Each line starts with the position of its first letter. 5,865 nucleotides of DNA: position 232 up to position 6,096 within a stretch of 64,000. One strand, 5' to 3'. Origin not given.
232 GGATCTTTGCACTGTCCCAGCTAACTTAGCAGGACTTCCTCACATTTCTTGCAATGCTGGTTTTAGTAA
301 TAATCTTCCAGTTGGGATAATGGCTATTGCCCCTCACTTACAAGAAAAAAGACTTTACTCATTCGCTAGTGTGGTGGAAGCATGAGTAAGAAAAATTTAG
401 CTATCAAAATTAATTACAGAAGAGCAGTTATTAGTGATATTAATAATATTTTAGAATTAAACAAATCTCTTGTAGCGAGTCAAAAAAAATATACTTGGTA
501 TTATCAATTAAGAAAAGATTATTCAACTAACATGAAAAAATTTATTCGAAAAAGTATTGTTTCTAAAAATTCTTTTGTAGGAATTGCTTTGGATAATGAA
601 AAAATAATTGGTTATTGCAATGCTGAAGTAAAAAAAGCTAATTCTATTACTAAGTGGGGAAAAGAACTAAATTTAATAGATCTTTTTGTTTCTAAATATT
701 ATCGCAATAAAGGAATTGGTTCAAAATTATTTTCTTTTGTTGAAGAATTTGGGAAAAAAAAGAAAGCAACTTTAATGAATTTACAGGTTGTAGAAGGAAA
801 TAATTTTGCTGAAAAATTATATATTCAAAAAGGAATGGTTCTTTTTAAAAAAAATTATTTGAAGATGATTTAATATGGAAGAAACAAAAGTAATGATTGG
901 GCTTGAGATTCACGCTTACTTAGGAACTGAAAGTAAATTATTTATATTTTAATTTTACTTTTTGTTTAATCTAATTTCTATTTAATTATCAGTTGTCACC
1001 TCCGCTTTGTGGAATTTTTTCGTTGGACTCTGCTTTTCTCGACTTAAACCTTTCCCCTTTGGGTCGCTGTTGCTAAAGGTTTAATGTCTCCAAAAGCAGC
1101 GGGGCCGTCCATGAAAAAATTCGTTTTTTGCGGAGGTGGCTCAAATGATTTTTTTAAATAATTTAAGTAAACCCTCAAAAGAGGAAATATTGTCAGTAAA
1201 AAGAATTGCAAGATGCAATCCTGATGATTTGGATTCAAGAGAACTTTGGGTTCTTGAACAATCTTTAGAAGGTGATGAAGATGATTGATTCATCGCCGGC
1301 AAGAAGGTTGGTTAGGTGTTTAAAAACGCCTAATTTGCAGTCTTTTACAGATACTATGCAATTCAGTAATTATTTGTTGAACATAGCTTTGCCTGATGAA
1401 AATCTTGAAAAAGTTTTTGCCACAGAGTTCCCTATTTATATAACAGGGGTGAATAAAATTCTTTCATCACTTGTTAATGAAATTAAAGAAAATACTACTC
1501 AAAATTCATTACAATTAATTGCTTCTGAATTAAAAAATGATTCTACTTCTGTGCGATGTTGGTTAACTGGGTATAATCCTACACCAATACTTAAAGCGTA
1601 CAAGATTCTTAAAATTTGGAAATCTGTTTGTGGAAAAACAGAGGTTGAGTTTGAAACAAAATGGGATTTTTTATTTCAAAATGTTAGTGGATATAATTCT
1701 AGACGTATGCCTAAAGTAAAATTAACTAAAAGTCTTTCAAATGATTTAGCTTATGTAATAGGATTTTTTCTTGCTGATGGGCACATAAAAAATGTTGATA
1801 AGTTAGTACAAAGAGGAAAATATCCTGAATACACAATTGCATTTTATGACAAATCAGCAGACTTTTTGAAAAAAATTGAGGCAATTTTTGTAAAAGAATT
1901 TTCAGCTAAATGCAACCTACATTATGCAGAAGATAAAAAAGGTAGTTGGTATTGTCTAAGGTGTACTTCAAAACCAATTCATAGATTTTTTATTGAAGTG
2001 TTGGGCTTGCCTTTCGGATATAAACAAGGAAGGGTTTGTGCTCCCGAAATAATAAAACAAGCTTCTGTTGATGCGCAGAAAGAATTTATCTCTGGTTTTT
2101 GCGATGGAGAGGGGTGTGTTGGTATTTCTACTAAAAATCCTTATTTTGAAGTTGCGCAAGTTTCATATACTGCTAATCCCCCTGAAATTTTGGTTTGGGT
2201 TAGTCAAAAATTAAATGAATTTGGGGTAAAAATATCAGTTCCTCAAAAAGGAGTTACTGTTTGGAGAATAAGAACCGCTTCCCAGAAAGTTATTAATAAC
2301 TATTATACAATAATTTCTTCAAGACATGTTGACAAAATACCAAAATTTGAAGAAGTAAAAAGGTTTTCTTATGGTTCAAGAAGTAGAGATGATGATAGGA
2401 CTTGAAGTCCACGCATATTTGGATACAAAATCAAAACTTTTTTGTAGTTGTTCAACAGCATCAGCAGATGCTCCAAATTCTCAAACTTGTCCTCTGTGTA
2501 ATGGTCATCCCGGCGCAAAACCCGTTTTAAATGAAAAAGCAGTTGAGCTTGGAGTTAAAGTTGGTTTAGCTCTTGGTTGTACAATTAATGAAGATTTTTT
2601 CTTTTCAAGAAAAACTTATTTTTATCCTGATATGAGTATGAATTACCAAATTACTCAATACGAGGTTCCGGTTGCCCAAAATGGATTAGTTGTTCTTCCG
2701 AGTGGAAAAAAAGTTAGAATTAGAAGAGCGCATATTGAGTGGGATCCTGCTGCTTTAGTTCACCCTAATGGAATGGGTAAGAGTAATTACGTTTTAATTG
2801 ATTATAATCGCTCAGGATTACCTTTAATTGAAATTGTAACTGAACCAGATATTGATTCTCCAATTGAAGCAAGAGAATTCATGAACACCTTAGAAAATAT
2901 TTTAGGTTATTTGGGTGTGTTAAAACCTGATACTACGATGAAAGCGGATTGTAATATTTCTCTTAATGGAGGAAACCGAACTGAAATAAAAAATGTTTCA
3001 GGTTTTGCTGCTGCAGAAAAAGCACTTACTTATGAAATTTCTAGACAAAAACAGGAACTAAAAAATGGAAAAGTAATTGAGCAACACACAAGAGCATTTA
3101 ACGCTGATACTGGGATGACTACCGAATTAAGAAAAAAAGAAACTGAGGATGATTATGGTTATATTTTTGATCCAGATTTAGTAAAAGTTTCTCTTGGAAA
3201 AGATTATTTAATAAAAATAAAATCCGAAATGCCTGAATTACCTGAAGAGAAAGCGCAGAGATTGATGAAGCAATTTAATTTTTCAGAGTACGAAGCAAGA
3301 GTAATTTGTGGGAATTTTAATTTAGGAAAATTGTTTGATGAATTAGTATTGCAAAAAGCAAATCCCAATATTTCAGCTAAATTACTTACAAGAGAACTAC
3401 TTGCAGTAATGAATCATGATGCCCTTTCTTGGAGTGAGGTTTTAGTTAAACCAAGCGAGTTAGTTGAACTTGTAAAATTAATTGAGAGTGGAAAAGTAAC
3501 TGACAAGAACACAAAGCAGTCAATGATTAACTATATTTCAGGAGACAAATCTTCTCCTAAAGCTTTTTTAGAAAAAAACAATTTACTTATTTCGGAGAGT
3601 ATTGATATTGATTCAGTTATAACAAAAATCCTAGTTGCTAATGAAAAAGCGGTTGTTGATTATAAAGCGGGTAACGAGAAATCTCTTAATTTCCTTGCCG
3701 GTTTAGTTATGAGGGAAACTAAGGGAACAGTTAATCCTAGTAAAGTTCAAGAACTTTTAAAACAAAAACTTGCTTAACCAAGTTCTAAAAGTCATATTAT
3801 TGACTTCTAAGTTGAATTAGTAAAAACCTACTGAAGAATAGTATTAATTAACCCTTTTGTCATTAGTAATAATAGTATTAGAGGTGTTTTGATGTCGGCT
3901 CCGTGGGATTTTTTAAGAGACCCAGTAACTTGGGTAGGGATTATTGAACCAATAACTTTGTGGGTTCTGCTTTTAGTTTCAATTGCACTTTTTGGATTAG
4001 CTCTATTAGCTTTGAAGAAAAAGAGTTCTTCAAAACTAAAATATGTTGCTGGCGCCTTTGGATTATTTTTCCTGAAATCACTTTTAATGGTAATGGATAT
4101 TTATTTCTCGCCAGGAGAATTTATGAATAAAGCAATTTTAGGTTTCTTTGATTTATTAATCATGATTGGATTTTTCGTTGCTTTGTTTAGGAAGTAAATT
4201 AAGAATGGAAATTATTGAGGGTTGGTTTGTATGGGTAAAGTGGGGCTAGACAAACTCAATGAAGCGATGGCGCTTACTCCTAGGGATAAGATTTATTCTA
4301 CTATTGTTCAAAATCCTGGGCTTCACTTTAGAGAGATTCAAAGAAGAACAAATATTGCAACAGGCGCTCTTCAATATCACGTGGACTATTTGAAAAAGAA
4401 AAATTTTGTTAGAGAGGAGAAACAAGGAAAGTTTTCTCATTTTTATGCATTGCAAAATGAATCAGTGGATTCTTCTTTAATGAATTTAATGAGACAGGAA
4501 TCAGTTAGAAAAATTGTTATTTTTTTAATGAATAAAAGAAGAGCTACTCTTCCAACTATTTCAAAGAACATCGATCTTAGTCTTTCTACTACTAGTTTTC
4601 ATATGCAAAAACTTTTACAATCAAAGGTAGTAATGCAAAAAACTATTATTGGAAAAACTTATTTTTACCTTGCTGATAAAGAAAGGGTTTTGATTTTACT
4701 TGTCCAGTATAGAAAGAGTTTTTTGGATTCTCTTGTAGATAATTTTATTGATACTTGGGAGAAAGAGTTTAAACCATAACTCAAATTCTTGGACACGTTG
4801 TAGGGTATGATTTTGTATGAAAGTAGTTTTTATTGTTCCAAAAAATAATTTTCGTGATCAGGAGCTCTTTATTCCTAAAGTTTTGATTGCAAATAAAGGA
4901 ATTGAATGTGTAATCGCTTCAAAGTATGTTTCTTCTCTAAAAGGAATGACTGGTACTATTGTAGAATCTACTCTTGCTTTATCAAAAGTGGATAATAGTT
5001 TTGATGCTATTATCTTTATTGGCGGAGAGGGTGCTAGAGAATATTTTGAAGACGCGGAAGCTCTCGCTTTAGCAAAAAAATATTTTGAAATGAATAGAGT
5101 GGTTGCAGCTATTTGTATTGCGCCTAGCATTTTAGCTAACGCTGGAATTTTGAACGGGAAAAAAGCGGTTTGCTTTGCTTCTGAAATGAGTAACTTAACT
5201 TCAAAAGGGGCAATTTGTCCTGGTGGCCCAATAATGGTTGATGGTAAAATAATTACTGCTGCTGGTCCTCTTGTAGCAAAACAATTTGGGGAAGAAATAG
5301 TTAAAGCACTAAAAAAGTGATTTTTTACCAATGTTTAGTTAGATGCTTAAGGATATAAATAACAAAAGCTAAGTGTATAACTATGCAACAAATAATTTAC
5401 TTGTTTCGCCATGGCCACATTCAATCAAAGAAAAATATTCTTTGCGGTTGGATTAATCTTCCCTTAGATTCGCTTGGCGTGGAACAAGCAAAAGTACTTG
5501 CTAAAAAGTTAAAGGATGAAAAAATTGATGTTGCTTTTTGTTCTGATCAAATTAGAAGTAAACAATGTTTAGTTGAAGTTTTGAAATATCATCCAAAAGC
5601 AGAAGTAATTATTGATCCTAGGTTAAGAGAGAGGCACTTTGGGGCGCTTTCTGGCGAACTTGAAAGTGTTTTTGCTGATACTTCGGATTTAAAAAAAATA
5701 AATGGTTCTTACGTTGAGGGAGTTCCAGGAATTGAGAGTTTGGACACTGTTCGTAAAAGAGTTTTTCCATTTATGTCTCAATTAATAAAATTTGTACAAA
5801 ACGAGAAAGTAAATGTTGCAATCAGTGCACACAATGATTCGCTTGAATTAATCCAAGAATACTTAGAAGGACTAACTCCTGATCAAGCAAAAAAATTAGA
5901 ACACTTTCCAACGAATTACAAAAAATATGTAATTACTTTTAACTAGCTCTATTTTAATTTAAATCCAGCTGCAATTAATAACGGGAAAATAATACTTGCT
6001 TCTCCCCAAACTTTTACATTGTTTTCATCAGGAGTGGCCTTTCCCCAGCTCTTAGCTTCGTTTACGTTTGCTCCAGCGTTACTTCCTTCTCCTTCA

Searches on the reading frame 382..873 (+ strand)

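Call 11: search_protein_families(library=pfam, proteins=[window:382-873:+], max_evalue=0.001)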
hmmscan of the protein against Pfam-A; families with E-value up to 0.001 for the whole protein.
window:382-873:+ (163 aa): 4 families
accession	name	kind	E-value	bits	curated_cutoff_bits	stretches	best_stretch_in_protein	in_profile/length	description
PF00583.31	Acetyltransf_1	-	4.3e-12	46.8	20.7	1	61-147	30-111/116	Acetyltransferase (GNAT) family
PF13508.13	Acetyltransf_7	-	1.7e-09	38.3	27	1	66-150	5-80/84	Acetyltransferase (GNAT) domain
PF13673.13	Acetyltransf_10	-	4.1e-09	36.9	23.6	1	53-154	20-109/128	Acetyltransferase (GNAT) domain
PF13420.13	Acetyltransf_4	-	4.1e-05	24.1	24.3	1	18-140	7-122/155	Acetyltransferase (GNAT) domain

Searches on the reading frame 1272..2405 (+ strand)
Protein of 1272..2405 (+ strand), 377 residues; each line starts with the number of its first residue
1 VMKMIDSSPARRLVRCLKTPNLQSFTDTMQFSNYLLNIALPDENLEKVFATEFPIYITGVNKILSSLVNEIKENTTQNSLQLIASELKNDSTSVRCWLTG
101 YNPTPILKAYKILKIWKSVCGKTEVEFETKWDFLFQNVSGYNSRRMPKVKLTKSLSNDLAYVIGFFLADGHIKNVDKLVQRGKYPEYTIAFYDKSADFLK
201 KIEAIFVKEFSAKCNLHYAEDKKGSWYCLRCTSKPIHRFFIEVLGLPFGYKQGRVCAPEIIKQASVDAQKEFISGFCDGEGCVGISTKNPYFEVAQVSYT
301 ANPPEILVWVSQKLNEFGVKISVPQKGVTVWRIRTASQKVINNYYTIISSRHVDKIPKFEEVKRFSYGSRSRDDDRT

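Call 11: search_protein_families(library=pfam, proteins=[window:1272-2405:+], max_evalue=0.001)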
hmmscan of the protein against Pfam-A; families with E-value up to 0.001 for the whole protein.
window:1272-2405:+ (377 aa): 1 family
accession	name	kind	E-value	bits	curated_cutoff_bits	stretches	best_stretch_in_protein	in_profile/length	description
PF14528.11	LAGLIDADG_3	-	3.9e-11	43.5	22.5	2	158-240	3-78/82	LAGLIDADG-like domain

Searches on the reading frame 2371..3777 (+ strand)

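Call 11: search_protein_families(library=pfam, proteins=[window:2371-3777:+], max_evalue=0.001)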
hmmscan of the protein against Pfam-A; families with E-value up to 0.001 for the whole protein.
window:2371-3777:+ (468 aa): 2 families
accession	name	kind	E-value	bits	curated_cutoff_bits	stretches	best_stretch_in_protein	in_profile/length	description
PF02934.20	GatB_N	-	6.8e-89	298.2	23.4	1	8-279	2-275/277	GatB/GatE catalytic domain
PF02637.23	GatB_Yqey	-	6.7e-32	110.9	27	1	321-467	2-148/148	GatB domain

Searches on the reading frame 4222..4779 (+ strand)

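Call 11: search_protein_families(library=pfam, proteins=[window:4222-4779:+], max_evalue=0.001)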
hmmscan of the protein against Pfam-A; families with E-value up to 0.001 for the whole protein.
window:4222-4779:+ (185 aa): 9 families
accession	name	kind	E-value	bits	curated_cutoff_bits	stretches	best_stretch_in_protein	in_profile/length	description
PF24266.1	HTH_HVO_0163_N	-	2.3e-19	69.6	31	1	21-81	4-64/70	HVO_0163, N-terminal HTH domain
PF13412.12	HTH_24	-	3.8e-13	49.2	21.9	2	23-64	7-48/48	Winged helix-turn-helix DNA-binding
PF13601.12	HTH_34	-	1.5e-07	31.9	27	0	24-68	5-49/80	Winged helix DNA-binding domain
PF01978.25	TrmB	-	1.5e-05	25.2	25.6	0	23-72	12-59/68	Sugar-specific transcriptional regulator TrmB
PF12802.13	MarR_2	-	0.00011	22.7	27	1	28-67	14-54/61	MarR family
PF03965.22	Penicillinase_R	-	0.00038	21.2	22.6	0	53-81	41-69/115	Penicillinase repressor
PF12840.13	HTH_20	-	0.00049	20.4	27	0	105-138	16-49/51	Helix-turn-helix domain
PF08221.17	HTH_9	-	0.00062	20.3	23.4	0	94-134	14-54/62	RNA polymerase III subunit RPC82 helix-turn-helix domain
PF01022.26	HTH_5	-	0.00099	19.4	22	0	96-134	4-42/47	Bacterial regulatory protein, arsR family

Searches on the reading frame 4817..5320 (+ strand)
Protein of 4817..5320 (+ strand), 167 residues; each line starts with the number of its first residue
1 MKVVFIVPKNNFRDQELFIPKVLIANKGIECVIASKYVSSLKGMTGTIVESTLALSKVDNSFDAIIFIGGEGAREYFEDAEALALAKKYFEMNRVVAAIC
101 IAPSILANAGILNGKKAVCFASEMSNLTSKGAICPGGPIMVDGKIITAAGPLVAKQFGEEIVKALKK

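Call 11: search_protein_families(library=pfam, proteins=[window:4817-5320:+], max_evalue=0.001)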
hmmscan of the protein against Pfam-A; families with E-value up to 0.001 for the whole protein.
window:4817-5320:+ (167 aa): 1 family
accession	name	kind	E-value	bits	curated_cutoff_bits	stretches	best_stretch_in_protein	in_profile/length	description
PF01965.30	DJ-1_PfpI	-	2.5e-29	102.7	26.6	1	1-163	1-164/165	DJ-1/PfpI family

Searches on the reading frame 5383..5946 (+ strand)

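Call 11: search_protein_families(library=pfam, proteins=[window:5383-5946:+], max_evalue=0.001)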
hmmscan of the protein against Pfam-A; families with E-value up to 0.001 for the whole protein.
window:5383-5946:+ (187 aa): 1 family
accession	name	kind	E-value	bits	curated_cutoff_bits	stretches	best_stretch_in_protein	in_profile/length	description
PF00300.27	His_Phos_1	-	7.2e-29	101.3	21.7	1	5-180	1-177/194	Histidine phosphatase superfamily (branch 1)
